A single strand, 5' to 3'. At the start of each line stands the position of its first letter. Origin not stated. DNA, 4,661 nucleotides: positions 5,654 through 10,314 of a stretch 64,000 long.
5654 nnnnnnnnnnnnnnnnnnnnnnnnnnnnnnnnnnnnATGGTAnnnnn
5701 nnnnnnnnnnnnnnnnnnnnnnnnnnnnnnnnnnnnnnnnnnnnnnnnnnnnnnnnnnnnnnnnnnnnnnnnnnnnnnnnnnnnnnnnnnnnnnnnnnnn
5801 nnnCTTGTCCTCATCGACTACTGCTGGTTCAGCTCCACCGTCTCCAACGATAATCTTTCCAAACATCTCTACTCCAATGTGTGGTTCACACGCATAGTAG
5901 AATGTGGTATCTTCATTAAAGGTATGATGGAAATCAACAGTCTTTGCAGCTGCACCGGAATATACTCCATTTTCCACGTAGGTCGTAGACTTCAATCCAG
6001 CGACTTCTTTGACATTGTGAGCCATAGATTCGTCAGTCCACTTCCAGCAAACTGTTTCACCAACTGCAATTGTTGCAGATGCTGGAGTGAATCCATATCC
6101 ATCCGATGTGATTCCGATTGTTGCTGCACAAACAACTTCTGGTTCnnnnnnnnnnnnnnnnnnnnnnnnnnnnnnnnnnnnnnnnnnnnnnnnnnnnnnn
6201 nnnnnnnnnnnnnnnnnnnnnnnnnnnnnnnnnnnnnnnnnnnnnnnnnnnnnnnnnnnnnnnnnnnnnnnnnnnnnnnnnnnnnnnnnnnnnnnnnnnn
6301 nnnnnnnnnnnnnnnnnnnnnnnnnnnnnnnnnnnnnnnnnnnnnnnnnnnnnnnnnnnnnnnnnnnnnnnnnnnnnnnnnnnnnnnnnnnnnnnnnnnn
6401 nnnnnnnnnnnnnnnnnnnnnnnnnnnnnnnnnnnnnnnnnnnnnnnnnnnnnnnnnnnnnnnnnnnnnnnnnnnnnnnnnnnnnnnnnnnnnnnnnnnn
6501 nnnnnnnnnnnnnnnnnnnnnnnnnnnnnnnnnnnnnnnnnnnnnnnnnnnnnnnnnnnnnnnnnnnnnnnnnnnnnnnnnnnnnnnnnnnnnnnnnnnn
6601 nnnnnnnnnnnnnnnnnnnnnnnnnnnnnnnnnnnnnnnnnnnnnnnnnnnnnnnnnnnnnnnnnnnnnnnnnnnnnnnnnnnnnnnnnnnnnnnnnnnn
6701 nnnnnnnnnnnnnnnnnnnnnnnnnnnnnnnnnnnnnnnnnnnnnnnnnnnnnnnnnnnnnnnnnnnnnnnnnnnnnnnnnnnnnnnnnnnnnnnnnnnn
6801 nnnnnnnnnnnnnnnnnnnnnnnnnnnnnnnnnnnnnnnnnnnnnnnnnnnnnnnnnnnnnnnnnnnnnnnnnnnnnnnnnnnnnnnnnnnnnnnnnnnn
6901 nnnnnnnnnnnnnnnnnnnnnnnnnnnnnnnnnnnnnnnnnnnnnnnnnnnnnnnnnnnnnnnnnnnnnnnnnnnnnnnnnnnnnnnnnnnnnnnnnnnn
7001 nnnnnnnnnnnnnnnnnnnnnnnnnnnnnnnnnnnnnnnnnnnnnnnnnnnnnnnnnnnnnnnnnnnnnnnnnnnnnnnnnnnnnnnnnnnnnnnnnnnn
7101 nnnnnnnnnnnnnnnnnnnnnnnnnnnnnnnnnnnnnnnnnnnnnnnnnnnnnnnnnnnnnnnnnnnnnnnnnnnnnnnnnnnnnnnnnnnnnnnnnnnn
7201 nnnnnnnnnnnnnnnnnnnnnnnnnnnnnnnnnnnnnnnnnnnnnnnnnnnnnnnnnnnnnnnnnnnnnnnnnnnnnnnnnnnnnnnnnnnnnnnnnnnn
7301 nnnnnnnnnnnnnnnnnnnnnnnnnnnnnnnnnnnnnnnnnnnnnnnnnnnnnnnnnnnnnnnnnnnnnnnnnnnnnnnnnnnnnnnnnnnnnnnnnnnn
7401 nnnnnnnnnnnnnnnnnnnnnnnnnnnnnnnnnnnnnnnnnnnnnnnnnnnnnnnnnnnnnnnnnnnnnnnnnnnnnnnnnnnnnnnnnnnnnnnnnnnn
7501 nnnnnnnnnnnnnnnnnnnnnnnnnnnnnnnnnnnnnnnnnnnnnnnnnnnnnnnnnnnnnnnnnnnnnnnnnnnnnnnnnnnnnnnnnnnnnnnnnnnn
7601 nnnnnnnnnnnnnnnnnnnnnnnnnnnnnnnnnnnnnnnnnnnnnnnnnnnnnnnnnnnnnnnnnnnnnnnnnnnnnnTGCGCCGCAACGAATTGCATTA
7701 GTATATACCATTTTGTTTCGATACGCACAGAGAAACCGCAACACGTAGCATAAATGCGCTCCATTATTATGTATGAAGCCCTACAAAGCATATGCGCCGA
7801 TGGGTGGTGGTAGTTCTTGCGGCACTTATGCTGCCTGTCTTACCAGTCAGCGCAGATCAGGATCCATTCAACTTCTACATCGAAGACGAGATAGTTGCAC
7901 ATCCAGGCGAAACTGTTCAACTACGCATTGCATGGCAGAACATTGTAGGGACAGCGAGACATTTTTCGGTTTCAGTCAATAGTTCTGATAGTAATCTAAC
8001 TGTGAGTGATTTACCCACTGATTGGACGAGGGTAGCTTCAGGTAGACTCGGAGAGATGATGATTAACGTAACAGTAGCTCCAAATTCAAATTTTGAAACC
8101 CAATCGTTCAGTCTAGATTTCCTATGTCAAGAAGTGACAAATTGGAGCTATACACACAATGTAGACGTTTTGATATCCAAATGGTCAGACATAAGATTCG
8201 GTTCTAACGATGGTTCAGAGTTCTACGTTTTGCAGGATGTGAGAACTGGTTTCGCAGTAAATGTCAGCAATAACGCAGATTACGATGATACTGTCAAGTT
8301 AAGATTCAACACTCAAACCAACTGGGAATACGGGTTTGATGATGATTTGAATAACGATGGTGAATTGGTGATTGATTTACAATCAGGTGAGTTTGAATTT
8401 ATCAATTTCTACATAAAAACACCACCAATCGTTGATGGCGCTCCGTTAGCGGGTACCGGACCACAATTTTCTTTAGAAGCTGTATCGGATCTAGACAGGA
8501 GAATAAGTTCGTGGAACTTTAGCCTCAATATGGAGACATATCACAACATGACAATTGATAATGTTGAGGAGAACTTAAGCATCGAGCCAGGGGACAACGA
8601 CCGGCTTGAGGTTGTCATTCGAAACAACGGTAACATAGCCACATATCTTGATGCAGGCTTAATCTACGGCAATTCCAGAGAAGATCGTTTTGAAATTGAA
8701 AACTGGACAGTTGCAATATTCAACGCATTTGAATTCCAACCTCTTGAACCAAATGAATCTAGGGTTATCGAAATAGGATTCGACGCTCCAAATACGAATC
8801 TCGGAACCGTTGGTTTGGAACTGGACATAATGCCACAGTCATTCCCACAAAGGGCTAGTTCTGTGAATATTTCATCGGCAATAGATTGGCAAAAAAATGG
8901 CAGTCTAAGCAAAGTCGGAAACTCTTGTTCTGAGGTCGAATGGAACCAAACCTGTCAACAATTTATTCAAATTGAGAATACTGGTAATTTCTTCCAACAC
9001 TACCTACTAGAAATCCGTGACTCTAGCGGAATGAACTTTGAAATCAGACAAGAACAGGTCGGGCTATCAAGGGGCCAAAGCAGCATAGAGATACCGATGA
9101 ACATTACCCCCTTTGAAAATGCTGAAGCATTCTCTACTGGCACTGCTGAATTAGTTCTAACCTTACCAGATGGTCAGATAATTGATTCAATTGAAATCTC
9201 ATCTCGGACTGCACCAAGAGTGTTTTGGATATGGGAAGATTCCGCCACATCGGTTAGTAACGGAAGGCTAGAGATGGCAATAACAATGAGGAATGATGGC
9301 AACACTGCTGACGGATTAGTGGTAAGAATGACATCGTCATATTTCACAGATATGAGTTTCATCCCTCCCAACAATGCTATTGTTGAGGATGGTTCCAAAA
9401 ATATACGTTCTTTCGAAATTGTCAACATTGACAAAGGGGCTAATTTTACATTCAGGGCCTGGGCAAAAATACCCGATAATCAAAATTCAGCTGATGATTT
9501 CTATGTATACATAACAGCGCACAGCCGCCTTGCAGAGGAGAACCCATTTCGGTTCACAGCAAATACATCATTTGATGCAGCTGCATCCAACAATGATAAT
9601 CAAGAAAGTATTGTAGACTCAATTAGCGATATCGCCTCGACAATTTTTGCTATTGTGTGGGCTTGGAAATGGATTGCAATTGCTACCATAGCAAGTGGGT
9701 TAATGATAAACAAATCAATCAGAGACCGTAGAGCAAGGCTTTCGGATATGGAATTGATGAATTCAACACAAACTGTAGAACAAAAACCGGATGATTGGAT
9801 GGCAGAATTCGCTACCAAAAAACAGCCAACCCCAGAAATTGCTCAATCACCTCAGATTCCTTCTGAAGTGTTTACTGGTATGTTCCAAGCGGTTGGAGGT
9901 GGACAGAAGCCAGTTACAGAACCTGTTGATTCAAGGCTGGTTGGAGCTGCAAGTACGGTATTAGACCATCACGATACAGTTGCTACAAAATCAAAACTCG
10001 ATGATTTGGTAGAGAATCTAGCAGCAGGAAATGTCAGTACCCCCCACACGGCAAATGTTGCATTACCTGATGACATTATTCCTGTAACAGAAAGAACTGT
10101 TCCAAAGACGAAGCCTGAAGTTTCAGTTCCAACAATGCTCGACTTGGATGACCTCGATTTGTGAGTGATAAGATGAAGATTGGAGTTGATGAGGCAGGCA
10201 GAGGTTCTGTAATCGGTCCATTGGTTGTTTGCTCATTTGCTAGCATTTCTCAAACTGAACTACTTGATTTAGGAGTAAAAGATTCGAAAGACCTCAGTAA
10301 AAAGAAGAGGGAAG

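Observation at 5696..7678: Fasciclin x3 plus plastocyanin-like blue-copper domain fused in one PGF-CTERM-anchored protein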

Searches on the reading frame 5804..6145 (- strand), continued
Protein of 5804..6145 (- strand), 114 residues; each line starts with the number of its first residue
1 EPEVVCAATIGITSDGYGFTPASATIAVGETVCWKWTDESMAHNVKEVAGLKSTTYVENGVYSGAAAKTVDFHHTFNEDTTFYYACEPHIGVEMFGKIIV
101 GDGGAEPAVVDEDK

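Call 60: find_encoding_contigs(protein=P0281, flank=8000, max_places=1)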
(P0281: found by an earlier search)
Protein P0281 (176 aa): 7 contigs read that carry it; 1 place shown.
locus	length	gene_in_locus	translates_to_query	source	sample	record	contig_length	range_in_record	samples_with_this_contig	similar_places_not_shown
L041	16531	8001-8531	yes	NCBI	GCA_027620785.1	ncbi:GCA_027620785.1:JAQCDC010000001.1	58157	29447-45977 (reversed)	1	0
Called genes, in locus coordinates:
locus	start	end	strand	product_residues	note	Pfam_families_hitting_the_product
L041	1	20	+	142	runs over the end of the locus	-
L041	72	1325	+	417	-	PF03952:Enolase_N, PF00113:Enolase_C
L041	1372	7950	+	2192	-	-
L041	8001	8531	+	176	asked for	PF00127:Copper-bind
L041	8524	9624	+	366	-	PF22807:TrAA12 (faint)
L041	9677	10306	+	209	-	PF12766:Pyridox_oxase_2 (weak), PF01243:PNPOx_N, PF10590:PNP_phzG_C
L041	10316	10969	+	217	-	PF13380:CoA_binding_2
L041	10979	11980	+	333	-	PF02678:Pirin, PF05726:Pirin_C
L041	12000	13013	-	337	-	PF00383:dCMP_cyt_deam_1, PF01872:RibD_C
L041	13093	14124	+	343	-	PF00781:DAGK_cat, PF19279:YegS_C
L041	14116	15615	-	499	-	-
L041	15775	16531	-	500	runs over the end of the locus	PF02630:SCO1-SenC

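Call 61: find_encoding_contigs(protein=P0291, flank=8000, max_places=1)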
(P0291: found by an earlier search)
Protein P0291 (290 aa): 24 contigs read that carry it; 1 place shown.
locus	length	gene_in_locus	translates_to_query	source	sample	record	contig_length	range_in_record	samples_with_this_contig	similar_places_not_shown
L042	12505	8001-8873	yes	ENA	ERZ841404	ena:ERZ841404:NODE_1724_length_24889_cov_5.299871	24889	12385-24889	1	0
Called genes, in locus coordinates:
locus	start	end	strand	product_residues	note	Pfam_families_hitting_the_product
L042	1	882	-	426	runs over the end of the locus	-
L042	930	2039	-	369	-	PF00586:AIRS, PF02769:AIRS_C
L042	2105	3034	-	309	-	PF01784:DUF34_NIF3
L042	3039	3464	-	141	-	PF03479:PCC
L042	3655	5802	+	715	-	PF17207:MCM_OB, PF00493:MCM, PF01078:Mg_chelatase (faint), PF07726:AAA_3 (weak), PF07728:AAA_5 (weak), PF17855:MCM_lid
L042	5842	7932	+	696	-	PF02934:GatB_N, PF02938:GAD (weak), PF02637:GatB_Yqey (weak)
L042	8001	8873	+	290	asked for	PF00127:Copper-bind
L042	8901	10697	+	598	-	PF13570:Beta-prop_ACSF4, PF13360:PQQ_2 (weak)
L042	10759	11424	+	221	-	PF20221:DUF6580 (weak)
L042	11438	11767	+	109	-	PF01981:PTH2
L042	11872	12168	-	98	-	-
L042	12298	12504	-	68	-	?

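Call 62: search_protein_families(library=pfam, proteins=[L041:8524-9624:+, L042:8901-10697:+, L041:1372-7950:+], max_evalue=0.1)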
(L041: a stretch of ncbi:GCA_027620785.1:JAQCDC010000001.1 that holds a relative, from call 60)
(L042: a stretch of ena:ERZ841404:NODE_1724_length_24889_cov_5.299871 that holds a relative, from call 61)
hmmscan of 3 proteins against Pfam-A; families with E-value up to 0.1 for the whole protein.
L041:8524-9624:+ (366 aa): 1 family
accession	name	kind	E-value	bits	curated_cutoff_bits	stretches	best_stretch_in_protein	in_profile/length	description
PF07995.17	GSDH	-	0.0069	16.1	25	1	192-251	167-222/332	Glucose / Sorbosone dehydrogenase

L042:8901-10697:+ (598 aa): 4 families
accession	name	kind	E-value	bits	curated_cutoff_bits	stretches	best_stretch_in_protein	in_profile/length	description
PF13570.13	Beta-prop_ACSF4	-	2.3e-10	40.8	133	1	25-160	164-301/329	Beta-alanine-activating enzyme, beta-propeller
PF13360.13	PQQ_2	-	8.3e-09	35.9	27.6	2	26-151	53-179/233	Outer membrane protein assembly factor BamB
PF25293.1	Beta-prop_EMC1_N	-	0.027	14.6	34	0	46-100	121-175/219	EMC1 N-terminal beta-propeller domain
PF14478.12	DUF4430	-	0.029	15.2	23.8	1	551-597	23-70/72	Domain of unknown function (DUF4430)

L041:1372-7950:+ (2192 aa): 3 families
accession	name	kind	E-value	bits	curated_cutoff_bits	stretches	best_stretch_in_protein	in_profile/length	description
PF18884.5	TSP3_bac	-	0.00017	21.8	25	2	1698-1718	1-21/22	Bacterial TSP3 repeat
PF05345.18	He_PIG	-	0.00086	20.1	24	2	1532-1607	16-95/96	Putative Ig domain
PF13540.12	RCC1_2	-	0.077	13.3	22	1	1316-1340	1-25/30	Regulator of chromosome condensation (RCC1) repeat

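Call 63: search_protein_families(library=ncbifam, proteins=[L041:8524-9624:+, L042:8901-10697:+], max_evalue=0.1)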
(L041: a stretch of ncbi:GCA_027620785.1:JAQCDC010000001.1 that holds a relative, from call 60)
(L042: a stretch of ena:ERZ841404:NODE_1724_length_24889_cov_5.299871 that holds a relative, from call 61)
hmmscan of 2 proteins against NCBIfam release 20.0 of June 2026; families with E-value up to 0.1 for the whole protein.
L041:8524-9624:+ (366 aa): 1 family
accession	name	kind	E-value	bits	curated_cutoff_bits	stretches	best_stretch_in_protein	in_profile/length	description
TIGR03606.1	non_repeat_PQQ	subfamily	0.083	11.7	434.55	0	219-250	235-269/454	glucose/sorbosone family PQQ-dependent dehydrogenase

L042:8901-10697:+ (598 aa): 3 families
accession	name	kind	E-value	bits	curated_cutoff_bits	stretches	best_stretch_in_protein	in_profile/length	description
TIGR03300.1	assembly_YfgL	equivalog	1.3e-08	34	285.2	1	29-116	128-217/377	outer membrane protein assembly factor BamB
NF008351.0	PRK11138.1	equivalog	0.00026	19.6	423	1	27-115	141-231/394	outer membrane protein assembly factor BamB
NF041516.1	PA2928_fam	subfamily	0.004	16.6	70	1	87-195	57-171/376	PA2928 family protein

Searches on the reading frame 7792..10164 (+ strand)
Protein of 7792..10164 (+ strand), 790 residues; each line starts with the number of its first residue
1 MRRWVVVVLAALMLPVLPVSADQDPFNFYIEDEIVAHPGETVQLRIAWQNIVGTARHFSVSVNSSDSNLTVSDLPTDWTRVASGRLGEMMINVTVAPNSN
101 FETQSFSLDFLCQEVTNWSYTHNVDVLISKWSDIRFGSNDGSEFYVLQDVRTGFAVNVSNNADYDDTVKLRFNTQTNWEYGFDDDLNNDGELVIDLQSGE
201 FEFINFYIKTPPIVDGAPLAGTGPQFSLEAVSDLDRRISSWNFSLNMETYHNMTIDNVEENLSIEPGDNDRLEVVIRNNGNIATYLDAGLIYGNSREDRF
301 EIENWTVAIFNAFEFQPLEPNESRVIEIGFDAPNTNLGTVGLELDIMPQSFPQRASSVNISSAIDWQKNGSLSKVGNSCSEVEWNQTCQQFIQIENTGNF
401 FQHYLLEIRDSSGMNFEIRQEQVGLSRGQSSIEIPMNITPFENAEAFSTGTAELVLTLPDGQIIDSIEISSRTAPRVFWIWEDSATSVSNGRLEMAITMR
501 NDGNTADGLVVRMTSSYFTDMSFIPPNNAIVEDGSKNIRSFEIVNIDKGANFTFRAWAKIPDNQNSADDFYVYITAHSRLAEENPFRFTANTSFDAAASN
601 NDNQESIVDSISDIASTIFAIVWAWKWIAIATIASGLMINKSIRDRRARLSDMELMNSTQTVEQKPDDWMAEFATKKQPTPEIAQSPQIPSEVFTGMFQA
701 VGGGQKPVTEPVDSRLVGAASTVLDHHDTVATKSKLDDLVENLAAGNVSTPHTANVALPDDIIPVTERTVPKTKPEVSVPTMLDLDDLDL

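Call 3: search_protein_families(library=pfam, proteins=[window:7792-10164:+], max_evalue=0.1)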
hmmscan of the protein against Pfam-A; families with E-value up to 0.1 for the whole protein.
window:7792-10164:+ (790 aa): 2 families
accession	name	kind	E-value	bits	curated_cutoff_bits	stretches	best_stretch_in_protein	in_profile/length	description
PF22073.2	Cep192_D4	-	0.0028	18.3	35.5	0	264-350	16-97/112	Cep192 domain 4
PF22067.2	Cep192_D3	-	0.034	14.7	27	0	261-291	10-40/99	Cep192 domain 3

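Call 4: search_protein_families(library=ncbifam, proteins=[window:7792-10164:+], max_evalue=0.1)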
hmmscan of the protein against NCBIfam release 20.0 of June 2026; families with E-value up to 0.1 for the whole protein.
window:7792-10164:+ (790 aa): 1 family
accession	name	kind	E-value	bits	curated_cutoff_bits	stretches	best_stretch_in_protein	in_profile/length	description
NF041740.1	choice_anch_T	equivalog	0.0047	16.1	70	1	239-335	132-222/259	choice-of-anchor T family protein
